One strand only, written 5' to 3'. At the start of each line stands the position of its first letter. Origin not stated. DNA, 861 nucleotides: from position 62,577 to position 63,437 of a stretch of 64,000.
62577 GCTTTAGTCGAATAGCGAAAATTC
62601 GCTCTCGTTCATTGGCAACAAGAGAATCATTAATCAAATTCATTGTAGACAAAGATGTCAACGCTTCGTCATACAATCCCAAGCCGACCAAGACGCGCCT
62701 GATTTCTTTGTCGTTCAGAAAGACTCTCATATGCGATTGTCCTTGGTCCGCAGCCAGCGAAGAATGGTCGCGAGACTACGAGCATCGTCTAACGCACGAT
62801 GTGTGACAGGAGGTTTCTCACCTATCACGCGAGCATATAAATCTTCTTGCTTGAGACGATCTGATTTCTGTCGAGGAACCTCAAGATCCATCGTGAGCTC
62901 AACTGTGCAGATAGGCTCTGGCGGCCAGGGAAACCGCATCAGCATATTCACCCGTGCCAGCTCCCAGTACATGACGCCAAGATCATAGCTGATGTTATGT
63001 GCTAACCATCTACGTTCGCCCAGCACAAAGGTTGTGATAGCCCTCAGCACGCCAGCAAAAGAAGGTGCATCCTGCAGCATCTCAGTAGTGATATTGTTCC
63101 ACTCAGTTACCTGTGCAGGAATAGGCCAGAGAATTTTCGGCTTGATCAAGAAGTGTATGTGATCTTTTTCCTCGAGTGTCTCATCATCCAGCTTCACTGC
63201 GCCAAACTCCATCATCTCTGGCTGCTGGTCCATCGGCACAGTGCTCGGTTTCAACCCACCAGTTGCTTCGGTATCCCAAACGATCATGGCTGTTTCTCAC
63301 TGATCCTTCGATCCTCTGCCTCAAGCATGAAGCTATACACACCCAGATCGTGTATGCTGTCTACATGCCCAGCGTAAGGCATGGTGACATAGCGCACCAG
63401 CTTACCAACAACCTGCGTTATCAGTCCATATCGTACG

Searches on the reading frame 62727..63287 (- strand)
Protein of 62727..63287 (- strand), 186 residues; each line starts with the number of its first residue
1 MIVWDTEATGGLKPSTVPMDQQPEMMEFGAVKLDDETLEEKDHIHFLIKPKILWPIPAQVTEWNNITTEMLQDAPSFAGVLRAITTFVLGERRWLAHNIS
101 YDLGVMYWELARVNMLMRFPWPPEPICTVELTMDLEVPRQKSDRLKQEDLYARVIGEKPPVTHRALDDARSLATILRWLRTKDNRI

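Call 76: search_protein_families(library=pfam, proteins=[window:62727-63287:-], max_evalue=0.001)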
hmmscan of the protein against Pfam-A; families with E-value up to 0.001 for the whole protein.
window:62727-63287:- (186 aa): 1 family
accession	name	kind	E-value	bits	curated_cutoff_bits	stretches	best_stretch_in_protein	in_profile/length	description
PF00929.31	RNase_T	-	1e-24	88.4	24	1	2-176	1-164/164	Exonuclease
